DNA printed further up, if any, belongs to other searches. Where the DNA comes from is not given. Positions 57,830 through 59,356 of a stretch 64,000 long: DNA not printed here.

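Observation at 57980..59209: M20 protein with a remodelled metal site: candidate missing ureide enzyme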

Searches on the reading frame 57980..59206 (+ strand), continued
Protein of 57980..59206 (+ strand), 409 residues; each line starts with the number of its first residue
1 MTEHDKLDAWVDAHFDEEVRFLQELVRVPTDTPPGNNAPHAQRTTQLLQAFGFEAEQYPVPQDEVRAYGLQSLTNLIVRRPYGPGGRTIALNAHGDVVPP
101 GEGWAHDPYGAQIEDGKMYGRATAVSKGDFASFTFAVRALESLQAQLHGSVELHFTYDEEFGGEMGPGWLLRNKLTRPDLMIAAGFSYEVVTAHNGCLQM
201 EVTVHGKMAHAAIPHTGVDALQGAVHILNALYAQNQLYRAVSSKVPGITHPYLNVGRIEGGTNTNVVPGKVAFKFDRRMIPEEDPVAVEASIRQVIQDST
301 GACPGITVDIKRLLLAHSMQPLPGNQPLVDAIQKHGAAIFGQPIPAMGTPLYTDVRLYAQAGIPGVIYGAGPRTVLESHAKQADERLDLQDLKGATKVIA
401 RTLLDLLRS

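Call 27: search_protein_families(library=pfam, proteins=[L055:6500-7249:+, L070:19860-20939:+, L014:12490-13311:+, L037:3077-4615:+, L016:6168-6701:+, L014:13308-14075:+, L005:1917-3344:-, L059:11283-12671:+, L053:985-1929:+, L053:15119-15952:+], max_evalue=0.0001)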
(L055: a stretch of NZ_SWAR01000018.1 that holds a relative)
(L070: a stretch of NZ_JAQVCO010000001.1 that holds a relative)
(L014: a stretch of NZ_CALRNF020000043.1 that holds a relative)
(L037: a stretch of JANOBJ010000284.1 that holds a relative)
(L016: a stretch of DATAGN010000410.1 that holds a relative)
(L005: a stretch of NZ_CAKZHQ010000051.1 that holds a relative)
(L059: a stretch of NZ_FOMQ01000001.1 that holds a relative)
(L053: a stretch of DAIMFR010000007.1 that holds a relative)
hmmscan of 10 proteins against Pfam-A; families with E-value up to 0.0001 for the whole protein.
L055:6500-7249:+ (249 aa): 2 families
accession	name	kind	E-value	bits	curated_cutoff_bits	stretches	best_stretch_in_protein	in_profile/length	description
PF07729.17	FCD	-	3.1e-27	95.9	24.3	1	102-224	1-124/125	FCD domain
PF00392.27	GntR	-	9.5e-18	64.1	27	1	31-92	2-64/64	Bacterial regulatory proteins, gntR family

L070:19860-20939:+ (359 aa): 2 families
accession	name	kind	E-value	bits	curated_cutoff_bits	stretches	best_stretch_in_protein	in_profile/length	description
PF09084.16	NMT1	-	6.8e-34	118.1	20.5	1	65-272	12-216/216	NMT1/THI5 like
PF04069.17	OpuAC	-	5.9e-06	26.5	21.2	1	57-273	12-240/257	Substrate binding domain of ABC-type glycine betaine transport system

L014:12490-13311:+ (273 aa): 2 families
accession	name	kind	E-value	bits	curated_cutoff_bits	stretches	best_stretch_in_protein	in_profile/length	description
PF00005.33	ABC_tran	-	2.2e-31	109.7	25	1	33-178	2-136/137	ABC transporter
PF13304.12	AAA_21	-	5.6e-05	23.8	27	0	44-86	1-60/304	AAA domain, putative AbiEii toxin, Type IV TA system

L037:3077-4615:+ (512 aa): 1 family
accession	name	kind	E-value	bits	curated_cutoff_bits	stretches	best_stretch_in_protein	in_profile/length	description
PF00860.26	Xan_ur_permease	-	2.8e-101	339.5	27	2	216-457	141-384/389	Permease family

L016:6168-6701:+ (177 aa): 0 families

L014:13308-14075:+ (255 aa): 1 family
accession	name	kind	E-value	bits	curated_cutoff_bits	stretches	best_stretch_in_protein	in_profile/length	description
PF00528.27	BPD_transp_1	-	8.3e-26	91.3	26.4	1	77-238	1-174/184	Binding-protein-dependent transport system inner membrane component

L005:1917-3344:- (475 aa): 2 families
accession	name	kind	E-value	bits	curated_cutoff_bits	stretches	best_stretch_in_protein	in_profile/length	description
PF01979.26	Amidohydro_1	-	3.7e-56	191.3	25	1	57-411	1-321/345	Amidohydrolase family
PF07969.17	Amidohydro_3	-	1.4e-14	54.9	29.7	1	209-443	258-472/472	Amidohydrolase family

L059:11283-12671:+ (462 aa): 1 family
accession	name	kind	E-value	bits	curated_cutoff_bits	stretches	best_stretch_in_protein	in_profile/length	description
PF00375.23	SDF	-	9.6e-103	344.6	27.9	1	45-440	1-387/387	Sodium:dicarboxylate symporter family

L053:985-1929:+ (314 aa): 2 families
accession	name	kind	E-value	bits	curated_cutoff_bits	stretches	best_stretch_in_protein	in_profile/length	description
PF03466.25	LysR_substrate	-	3e-39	135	28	1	100-301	2-204/209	LysR substrate binding domain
PF00126.33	HTH_1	-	2.4e-21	75.9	26.6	1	20-75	5-60/60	Bacterial regulatory helix-turn-helix protein, lysR family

L053:15119-15952:+ (277 aa): 1 family
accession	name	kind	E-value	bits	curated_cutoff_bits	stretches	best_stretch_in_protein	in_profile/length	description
PF01774.22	UreD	-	8.6e-48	163.6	27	1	45-247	1-200/201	UreD urease accessory protein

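Call 30: find_encoding_contigs(protein=P0123, flank=8000, max_places=4)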
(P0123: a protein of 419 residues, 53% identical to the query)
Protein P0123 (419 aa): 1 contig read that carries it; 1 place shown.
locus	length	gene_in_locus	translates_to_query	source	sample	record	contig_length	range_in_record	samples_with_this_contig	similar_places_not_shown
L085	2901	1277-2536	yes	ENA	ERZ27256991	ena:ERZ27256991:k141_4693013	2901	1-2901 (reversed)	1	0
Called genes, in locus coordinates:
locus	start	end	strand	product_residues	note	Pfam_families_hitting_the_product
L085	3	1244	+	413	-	?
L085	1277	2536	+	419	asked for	PF01546:Peptidase_M20, PF07687:M20_dimer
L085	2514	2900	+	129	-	?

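Call 33: find_encoding_contigs(protein=P0142, flank=7000, max_places=3)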
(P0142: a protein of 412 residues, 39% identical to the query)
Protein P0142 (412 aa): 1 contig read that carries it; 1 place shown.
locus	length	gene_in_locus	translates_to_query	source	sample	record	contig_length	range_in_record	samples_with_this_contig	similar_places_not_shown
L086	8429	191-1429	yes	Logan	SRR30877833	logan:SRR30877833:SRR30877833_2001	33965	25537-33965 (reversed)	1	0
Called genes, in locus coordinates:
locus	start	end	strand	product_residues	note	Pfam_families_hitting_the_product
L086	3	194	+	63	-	?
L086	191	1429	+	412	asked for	PF01546:Peptidase_M20, PF07687:M20_dimer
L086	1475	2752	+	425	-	PF04389:Peptidase_M28, PF01546:Peptidase_M20, PF07687:M20_dimer (weak)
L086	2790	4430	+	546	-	PF07905:PucR, PF17853:GGDEF_2, PF13556:HTH_30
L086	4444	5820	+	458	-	PF01979:Amidohydro_1, PF07969:Amidohydro_3 (weak), PF12890:DHOase (weak), PF07969:Amidohydro_3 (weak)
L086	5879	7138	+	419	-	PF01053:Cys_Met_Meta_PP, PF01212:Beta_elim_lyase (weak)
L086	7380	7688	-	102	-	PF00355:Rieske, PF13806:Rieske_2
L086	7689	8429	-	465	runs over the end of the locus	PF19295:SufBD_N, PF01458:SUFBD_core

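Call 34: find_encoding_contigs(protein=P0149, flank=7000, max_places=3)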
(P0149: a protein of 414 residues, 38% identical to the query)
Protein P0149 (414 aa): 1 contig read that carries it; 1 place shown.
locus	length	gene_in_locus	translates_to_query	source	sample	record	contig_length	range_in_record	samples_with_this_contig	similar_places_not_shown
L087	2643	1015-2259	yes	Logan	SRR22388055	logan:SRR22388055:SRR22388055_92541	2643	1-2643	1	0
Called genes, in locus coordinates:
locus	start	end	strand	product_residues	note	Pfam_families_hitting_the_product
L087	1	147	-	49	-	?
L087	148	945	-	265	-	PF00392:GntR, PF07729:FCD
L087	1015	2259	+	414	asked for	PF01546:Peptidase_M20, PF07687:M20_dimer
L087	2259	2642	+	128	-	?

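Call 35: find_encoding_contigs(protein=P0192, flank=7000, max_places=3)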
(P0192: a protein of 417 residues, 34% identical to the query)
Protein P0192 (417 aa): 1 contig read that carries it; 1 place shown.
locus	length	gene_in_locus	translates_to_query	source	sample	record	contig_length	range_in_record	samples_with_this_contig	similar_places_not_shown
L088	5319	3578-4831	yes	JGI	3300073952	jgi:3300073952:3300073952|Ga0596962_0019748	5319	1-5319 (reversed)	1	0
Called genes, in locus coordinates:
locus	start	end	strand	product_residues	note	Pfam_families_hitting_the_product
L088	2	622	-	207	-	?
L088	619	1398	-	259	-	PF09130:DUF1932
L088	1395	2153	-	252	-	PF00392:GntR, PF02082:Rrf2 (weak), PF07729:FCD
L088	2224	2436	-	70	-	-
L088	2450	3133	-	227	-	PF01027:Bax1-I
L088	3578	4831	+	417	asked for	PF01546:Peptidase_M20, PF07687:M20_dimer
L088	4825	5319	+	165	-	?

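Call 40: search_solved_structures(query=A1, show_alignments=5, max_evalue=1e-8)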
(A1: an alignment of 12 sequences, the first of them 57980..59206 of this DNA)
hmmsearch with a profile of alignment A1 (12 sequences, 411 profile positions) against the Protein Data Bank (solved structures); distinct sequences matched with E-value up to 1e-8: 37.
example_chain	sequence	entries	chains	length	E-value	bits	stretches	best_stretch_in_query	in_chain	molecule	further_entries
7uoi_A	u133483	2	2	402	6.6e-39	137.2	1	13-390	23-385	succinyl-diaminopimelate desuccinylase | Probable succinyl-diaminopimelate desuccinylase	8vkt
3pfo_A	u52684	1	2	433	4.4e-38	134.5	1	6-404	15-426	putative acetylornithine deacetylase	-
7rsf_A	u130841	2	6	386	3.9e-33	118.2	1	17-405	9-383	Acetylornithine deacetylase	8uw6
5vo3_A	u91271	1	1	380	1.1e-27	100.2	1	14-406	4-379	Succinyl-diaminopimelate desuccinylase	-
3ic1_A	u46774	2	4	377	1.6e-27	99.7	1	17-407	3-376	Succinyl-diaminopimelate desuccinylase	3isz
3gb0_A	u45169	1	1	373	1.1e-23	87.1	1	17-405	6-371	Peptidase T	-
8f8o_A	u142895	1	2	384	1.5e-23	86.6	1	20-409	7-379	Succinyl-diaminopimelate desuccinylase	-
7t1q_A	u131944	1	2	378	4.3e-23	85.1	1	20-407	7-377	Succinyl-diaminopimelate desuccinylase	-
7lgp_A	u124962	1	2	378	6.5e-22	81.2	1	20-405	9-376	Succinyl-diaminopimelate desuccinylase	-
3ct9_A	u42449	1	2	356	8.8e-22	80.8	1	78-319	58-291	Acetylornithine deacetylase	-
4o23_A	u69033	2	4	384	2.2e-20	76.2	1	17-407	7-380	Succinyl-diaminopimelate desuccinylase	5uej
4ppz_A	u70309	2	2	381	2.7e-20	75.9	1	18-407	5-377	Succinyl-diaminopimelate desuccinylase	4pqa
2rb7_A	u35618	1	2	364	3.2e-20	75.6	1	16-301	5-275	Peptidase, M20/M25/M40 family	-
1vgy_A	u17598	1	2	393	3.3e-20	75.6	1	18-407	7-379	succinyl-diaminopimelate desuccinylase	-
4h2k_A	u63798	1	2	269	3.3e-19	72.3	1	15-172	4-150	Succinyl-diaminopimelate desuccinylase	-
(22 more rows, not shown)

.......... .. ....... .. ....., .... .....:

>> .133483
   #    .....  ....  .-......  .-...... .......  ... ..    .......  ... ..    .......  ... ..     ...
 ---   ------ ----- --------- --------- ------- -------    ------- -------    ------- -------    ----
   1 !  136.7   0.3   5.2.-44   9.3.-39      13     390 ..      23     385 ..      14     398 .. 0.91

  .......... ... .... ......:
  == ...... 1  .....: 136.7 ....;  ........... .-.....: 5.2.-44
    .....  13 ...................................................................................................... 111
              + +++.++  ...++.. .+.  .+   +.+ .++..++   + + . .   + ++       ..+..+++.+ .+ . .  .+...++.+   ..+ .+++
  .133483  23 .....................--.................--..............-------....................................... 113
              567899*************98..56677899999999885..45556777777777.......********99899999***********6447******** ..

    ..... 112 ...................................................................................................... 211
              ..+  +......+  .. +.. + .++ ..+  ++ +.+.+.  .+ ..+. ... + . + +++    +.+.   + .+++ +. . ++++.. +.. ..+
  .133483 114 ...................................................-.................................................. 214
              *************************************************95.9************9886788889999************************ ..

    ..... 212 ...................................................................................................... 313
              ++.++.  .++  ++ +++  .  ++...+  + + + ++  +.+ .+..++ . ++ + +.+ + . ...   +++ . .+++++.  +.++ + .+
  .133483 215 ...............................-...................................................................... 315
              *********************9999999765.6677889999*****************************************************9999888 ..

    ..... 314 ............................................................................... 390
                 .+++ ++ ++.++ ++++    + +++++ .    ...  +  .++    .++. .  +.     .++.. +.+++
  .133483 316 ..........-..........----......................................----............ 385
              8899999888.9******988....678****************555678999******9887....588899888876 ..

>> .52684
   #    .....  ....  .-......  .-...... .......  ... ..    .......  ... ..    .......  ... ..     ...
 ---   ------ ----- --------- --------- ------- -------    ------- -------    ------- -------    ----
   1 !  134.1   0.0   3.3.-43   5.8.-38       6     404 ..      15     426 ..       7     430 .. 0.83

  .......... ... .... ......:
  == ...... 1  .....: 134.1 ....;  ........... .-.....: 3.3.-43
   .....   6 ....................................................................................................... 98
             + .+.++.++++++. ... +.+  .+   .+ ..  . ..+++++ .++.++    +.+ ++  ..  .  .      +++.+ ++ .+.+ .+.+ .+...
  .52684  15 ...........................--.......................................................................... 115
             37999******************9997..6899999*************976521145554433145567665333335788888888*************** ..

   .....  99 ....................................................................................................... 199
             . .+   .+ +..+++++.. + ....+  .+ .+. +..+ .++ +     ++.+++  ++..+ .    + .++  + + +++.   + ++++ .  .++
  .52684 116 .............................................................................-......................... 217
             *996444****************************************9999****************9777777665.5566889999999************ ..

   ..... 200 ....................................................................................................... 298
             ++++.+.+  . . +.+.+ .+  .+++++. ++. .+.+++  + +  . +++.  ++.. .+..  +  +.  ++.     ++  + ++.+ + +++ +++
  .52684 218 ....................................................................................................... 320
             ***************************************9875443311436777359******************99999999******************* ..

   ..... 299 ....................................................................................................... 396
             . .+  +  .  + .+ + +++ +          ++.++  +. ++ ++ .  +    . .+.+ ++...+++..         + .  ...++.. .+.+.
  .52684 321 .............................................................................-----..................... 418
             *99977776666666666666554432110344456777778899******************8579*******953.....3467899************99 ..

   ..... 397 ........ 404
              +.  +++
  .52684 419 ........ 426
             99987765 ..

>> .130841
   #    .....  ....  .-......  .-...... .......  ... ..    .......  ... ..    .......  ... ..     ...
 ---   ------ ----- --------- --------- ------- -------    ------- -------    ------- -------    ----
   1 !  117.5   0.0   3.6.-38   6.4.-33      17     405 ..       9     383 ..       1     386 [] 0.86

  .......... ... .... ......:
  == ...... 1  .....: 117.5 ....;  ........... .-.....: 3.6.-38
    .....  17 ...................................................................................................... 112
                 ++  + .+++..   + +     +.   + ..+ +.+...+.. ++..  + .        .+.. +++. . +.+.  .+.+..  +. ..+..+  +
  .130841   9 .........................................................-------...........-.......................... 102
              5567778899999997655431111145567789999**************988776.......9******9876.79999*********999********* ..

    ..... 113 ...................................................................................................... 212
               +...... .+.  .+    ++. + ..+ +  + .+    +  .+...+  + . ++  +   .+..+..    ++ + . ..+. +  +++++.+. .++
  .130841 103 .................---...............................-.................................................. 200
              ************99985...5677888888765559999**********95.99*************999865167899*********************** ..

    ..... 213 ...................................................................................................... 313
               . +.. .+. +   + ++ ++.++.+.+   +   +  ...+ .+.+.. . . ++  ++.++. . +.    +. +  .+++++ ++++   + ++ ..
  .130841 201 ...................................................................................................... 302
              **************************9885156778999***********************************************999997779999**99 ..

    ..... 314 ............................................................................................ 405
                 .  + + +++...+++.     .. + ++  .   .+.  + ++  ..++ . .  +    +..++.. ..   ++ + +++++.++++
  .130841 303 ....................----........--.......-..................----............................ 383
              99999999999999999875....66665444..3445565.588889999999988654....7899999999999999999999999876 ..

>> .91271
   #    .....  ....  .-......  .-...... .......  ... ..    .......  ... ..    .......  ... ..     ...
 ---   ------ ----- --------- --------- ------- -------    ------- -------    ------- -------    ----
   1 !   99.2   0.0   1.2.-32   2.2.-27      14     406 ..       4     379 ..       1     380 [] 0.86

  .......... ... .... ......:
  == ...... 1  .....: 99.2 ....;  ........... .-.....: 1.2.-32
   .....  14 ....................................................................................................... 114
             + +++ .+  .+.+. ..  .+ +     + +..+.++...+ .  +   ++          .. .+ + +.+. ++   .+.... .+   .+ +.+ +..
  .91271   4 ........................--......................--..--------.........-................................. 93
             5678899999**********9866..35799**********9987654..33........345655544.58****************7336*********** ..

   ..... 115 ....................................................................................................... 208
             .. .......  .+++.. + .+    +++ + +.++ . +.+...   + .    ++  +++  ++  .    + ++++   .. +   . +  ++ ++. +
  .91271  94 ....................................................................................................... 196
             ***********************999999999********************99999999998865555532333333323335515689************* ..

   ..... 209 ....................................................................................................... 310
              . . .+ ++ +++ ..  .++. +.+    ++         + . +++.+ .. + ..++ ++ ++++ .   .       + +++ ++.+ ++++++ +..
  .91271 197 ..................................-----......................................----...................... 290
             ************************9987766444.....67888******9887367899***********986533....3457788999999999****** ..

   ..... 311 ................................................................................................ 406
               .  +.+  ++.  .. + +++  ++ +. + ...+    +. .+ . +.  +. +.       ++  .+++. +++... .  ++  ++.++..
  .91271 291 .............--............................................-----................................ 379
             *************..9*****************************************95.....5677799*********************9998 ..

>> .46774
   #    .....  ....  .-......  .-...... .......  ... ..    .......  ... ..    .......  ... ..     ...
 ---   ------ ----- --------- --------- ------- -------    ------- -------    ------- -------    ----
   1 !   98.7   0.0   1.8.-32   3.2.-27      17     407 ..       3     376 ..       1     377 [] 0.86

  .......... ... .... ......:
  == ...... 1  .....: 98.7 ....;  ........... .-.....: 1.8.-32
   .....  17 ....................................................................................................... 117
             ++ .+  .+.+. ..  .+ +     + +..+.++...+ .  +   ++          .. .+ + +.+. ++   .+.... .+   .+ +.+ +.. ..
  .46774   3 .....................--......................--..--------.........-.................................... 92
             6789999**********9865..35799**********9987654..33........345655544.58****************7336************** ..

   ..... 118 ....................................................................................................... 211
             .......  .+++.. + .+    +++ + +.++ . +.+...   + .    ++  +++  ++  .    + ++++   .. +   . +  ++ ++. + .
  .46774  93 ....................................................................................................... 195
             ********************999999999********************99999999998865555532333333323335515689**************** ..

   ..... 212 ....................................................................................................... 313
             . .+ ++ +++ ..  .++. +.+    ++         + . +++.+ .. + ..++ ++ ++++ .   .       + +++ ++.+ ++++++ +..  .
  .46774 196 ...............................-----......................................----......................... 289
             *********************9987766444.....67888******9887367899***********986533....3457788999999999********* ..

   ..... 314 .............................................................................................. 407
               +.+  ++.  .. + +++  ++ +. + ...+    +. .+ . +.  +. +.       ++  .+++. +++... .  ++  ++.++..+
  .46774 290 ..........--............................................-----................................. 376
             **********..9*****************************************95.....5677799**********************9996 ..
